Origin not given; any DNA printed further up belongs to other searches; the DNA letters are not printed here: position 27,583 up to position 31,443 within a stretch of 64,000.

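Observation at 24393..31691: Candidate new immunity-type system: four translationally coupled genes (orphan / two-HKD PLD nuclease / SNF2-like helicase / small protein) in a tRNA-Lys island, with no methyltransferase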

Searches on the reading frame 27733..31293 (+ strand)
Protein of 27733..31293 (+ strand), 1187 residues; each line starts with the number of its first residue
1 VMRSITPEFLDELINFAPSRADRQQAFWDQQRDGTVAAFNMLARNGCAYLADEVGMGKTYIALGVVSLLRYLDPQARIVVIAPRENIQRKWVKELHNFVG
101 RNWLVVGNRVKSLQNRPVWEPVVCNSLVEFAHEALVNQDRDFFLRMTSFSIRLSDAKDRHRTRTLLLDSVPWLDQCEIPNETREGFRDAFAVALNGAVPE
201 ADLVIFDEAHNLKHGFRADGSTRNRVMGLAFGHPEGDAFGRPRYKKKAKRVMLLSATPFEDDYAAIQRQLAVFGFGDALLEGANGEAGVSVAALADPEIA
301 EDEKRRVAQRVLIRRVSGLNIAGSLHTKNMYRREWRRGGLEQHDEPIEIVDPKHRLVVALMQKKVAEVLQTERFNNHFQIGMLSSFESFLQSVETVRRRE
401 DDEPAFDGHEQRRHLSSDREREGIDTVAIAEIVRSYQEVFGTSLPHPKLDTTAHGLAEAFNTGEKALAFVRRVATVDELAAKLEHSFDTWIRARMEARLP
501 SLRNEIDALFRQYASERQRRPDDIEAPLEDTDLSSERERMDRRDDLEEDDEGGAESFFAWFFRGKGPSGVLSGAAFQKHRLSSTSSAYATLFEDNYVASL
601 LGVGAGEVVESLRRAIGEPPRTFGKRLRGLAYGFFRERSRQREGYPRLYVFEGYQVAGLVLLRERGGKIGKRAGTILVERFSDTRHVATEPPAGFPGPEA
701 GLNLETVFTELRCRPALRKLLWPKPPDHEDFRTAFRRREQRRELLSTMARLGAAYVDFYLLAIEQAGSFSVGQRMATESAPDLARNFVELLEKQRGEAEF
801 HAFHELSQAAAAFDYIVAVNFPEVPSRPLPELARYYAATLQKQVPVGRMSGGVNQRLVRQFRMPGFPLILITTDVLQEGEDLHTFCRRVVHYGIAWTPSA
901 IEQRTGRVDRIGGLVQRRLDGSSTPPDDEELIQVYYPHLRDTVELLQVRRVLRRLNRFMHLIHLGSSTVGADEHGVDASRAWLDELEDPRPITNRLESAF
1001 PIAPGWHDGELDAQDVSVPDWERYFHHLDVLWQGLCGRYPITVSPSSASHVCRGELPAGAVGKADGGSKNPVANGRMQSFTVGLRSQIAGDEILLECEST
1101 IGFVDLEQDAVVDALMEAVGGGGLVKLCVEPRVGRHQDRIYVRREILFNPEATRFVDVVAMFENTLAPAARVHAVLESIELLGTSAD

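Call 4: search_protein_families(library=padloc, proteins=[window:27733-31293:+], max_evalue=0.01)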
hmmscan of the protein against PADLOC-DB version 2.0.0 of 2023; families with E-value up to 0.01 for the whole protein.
window:27733-31293:+ (1187 aa): 36 families (the best 25 are shown)
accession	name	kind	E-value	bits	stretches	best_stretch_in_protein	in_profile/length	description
PDLC04556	PDC-M27C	-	3.8e-71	238.6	2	5-499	9-454/892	-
PDLC04554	PDC-M27C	-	1.2e-70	237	2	5-593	9-555/1217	-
PDLC03830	ZacC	-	5.4e-26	89.5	2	754-918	765-906/1019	-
PDLC04555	PDC-M27C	-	6.1e-25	86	2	845-948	482-582/656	-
PDLC02621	DrmD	-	1.7e-17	61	2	869-912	581-624/1040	DrmD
PDLC02843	DpdE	-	6.8e-16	55.3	2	50-97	180-226/1091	DpdE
PDLC02623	DrmD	-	4.1e-15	52.6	1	843-917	553-629/1040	DrmD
PDLC02500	BrxHI|BrxHII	-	5.7e-15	52.9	2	867-912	530-574/933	BrxHI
PDLC02572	DrmA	-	3.5e-14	49.7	2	869-912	579-622/1043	DrmA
PDLC02632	DrmD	-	2.6e-12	44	2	869-912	582-625/662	DrmD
PDLC02619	DrmD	-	3.9e-12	43.1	2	868-912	491-534/872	DrmD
PDLC02633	DrmD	-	3.9e-11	39.7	1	869-912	586-629/839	DrmD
PDLC02844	DpdE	-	1.5e-09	34.3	2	47-104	172-228/1074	DpdE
PDLC02840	DpdE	-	3e-09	33.7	1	869-912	612-655/1091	DpdE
PDLC02504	BrxHI|BrxHII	-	4.5e-08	29.5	1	865-912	535-582/971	BrxHII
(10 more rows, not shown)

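Call 5: search_protein_families(library=pfam, proteins=[window:27733-31293:+], max_evalue=0.01)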
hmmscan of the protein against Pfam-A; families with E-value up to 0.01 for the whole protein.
window:27733-31293:+ (1187 aa): 4 families
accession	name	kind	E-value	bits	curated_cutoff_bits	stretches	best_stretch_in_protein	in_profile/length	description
PF00271.37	Helicase_C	-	1.3e-09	38.7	23.5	1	847-912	47-110/110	Helicase conserved C-terminal domain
PF04851.21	ResIII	-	3.3e-08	34.1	22.5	1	48-221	26-141/164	Type III restriction enzyme, res subunit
PF00270.35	DEAD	-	7.4e-07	29.5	26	0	166-259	92-161/167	DEAD/DEAH box helicase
PF00176.29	SNF2-rel_dom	-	3.2e-05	23.6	24.9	1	49-105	21-80/290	SNF2-related domain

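Call 6: search_protein_families(library=ncbifam, proteins=[window:27733-31293:+], max_evalue=0.01)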
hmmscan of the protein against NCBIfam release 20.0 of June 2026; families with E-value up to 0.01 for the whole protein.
window:27733-31293:+ (1187 aa): 7 families
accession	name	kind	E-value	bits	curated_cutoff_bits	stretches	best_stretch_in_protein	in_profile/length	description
NF041062.1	DpdE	equivalog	7.7e-19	67.2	500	2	842-911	567-639/1048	protein DpdE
NF038317.1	DISARM_DrmD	equivalog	3.8e-18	65.2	610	2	869-912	566-609/1021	DISARM system SNF2-like helicase DrmD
NF038318.1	DISARM_DrmD_b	equivalog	1.5e-11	43.2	950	2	869-912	489-531/868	DISARM system SNF2-like helicase DrmD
NF042964.1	phospholipD_antiphage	equivalog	1e-09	37.3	1100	2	24-98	226-300/895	phospholipase D-like domain-containing anti-phage protein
NF003426.0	PRK04914.1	equivalog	7e-07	27.8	576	0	869-913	550-593/959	RNA polymerase-associated protein RapA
NF041790.1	anti-phage_ZorD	equivalog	0.00014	19.9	1500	0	45-105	605-664/1035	type I Zorya anti-phage system protein ZorD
TIGR04095.1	dnd_restrict_1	equivalog_domain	0.005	15.9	600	0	44-99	23-78/451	DNA phosphorothioation system restriction enzyme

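Call 48: search_dna_similar(query=window:27733-31293:+, collection=plasmids, mode=protein, max_evalue=0.00001, max_rows=25)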
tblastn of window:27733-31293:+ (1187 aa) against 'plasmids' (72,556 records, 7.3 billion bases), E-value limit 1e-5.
Records with a match: 36; places in all: 36; records where one place covers at least 80% of the query: 0.
Best place of each record, by identity: <60% 36.
By first word of the organism name: Thermus 8; Bradyrhizobium 6; Methylocystis 3; Planktothrix 3; Vibrio 2; Rhodoferax 1; Komagataeibacter 1; Calothrix 1; Nostoc 1; Caballeronia 1; and 9 more.
By predicted mobility (MOB-suite, as given by PLSDB): non-mobilizable 23; conjugative 10; mobilizable 3.
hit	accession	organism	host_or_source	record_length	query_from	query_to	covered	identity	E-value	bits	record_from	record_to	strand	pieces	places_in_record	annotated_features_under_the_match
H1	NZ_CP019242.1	Rhodoferax antarcticus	Whole organism,environment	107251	4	939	49%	30.8%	7e-25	204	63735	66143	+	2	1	DEAD/DEAH box helicase family protein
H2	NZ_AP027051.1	Vibrio nigripulchritudo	Penaeus vannamei,cell ...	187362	4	944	51%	25.8%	3e-17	160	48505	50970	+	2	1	DEAD/DEAH box helicase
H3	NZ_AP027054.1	Vibrio nigripulchritudo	Penaeus vannamei,cell ...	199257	4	944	51%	25.8%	3e-17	160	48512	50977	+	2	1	DEAD/DEAH box helicase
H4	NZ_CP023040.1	Komagataeibacter saccharivorans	vinegar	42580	855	944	8%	45.6%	2e-12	80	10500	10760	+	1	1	none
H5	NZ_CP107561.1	Methylocystis sp. MJC1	whole organism,Alpine Peat Bogs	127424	829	919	8%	43.3%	6e-11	75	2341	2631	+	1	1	none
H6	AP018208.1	Calothrix brevissima NIES-22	-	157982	772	912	12%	27.8%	5e-6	59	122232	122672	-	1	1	helicase domain-containing protein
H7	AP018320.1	Nostoc sp. HK-01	-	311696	772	912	12%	27.8%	9e-6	58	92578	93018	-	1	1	helicase domain-containing protein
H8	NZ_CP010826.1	Thermus aquaticus Y51MC23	-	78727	844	934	8%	38.9%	8e-6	58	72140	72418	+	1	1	helicase-related protein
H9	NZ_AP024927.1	Thermus thermophilus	-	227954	833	934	9%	34.5%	4e-6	59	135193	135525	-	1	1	helicase-related protein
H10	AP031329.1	Thermus thermophilus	-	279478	833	934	9%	34.5%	4e-6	59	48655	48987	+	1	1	helicase-related protein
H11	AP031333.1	Thermus thermophilus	-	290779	833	934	9%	34.5%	4e-6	59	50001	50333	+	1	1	helicase-related protein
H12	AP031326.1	Thermus thermophilus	-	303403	833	934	9%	34.5%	4e-6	59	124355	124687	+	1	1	helicase-related protein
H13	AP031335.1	Thermus thermophilus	-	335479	833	934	9%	34.5%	4e-6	59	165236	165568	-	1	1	helicase-related protein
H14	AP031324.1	Thermus thermophilus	-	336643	833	934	9%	34.5%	4e-6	59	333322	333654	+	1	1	helicase-related protein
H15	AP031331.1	Thermus thermophilus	-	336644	833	934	9%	34.5%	4e-6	59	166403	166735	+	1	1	helicase-related protein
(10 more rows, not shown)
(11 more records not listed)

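Call 49: search_solved_structures(query=window:27733-31293:+, max_evalue=0.001)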
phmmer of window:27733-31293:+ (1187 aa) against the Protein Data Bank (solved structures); distinct sequences matched with E-value up to 0.001: 1.
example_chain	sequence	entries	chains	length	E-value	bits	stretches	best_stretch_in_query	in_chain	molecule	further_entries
8qy7_A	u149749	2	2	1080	0.00094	20.3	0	851-913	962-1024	DEAD/DEAH box helicase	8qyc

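Call 51: get_annotated_region(hit=H1, flank=7000)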
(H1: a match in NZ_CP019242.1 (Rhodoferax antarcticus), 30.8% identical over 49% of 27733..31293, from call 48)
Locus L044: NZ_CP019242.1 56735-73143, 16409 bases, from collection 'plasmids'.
description: Rhodoferax antarcticus strain DSMZ24876 plasmid unnamed2
organism: Rhodoferax antarcticus (NCBI taxid 81479)
taxonomy: Bacteria; Pseudomonadota; Betaproteobacteria; Burkholderiales; Comamonadaceae; Rhodoferax; Rhodoferax antarcticus
host: -; source: Whole organism,environment; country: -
typing (MOB-suite, as given by PLSDB): mobilizable; relaxase MOBP
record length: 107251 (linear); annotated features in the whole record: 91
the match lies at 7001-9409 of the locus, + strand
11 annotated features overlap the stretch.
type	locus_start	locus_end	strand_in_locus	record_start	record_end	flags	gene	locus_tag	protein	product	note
CDS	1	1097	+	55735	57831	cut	-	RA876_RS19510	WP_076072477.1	ATP-binding protein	-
CDS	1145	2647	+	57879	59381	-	-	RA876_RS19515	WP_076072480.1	DUF2779 domain-containing protein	-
CDS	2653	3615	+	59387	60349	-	-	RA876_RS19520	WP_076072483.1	WYL domain-containing protein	-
CDS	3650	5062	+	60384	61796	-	-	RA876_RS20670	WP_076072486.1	hypothetical protein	-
CDS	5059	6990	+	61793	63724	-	-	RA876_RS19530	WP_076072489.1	phospholipase D-like domain-containing protein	-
CDS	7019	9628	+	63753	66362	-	-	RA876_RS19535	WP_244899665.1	DEAD/DEAH box helicase family protein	-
CDS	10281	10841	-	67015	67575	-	-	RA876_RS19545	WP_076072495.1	recombinase family protein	GO:0006310 - DNA recombination [Evidence IEA]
CDS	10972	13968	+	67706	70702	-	-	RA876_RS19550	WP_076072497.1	Tn3 family transposase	-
CDS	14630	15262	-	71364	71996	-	-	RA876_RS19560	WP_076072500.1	LysE family transporter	GO:0006865 - amino acid transport [Evidence IEA]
CDS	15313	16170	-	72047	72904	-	-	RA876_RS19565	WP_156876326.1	2OG-Fe(II) oxygenase family protein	-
CDS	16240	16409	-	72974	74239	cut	-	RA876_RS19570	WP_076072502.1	amino acid permease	GO:0055085 - transmembrane transport [Evidence IEA]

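Call 52: get_annotated_region(hit=H2, flank=7000)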
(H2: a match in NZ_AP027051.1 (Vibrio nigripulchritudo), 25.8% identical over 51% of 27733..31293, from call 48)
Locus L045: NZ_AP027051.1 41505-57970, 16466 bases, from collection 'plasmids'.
description: Vibrio nigripulchritudo strain TUMSAT-V.nig2 plasmid pTUMSAT-V.nig2-1, complete sequence
organism: Vibrio nigripulchritudo (NCBI taxid 28173)
taxonomy: Bacteria; Pseudomonadota; Gammaproteobacteria; Vibrionales; Vibrionaceae; Vibrio; Vibrio nigripulchritudo
host: -; source: Penaeus vannamei,cell culture,Circulating aquarium; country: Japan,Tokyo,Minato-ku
typing (MOB-suite, as given by PLSDB): conjugative; relaxase MOBF; mating-pair formation MPF_F
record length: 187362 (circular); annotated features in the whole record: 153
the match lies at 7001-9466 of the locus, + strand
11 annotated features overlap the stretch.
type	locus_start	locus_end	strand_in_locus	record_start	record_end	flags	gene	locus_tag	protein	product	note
CDS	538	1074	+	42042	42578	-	-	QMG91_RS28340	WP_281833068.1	AAA family ATPase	-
CDS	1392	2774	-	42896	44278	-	-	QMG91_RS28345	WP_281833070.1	DUF726 domain-containing protein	-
CDS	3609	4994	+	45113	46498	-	-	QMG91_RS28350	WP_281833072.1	hypothetical protein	-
CDS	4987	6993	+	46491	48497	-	-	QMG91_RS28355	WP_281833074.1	hypothetical protein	-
CDS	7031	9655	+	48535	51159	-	-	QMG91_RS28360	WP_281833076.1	DEAD/DEAH box helicase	-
CDS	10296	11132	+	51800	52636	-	-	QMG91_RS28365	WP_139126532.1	hypothetical protein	-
CDS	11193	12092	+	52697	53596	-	-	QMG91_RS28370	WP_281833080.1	nucleotidyltransferase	-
CDS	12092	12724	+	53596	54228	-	-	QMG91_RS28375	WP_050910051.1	hypothetical protein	-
CDS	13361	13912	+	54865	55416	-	-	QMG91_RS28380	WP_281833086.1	SLATT domain-containing protein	-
CDS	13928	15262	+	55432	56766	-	-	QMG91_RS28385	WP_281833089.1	reverse transcriptase domain-containing protein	-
CDS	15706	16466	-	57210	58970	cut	-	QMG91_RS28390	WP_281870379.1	SgrR family transcriptional regulator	-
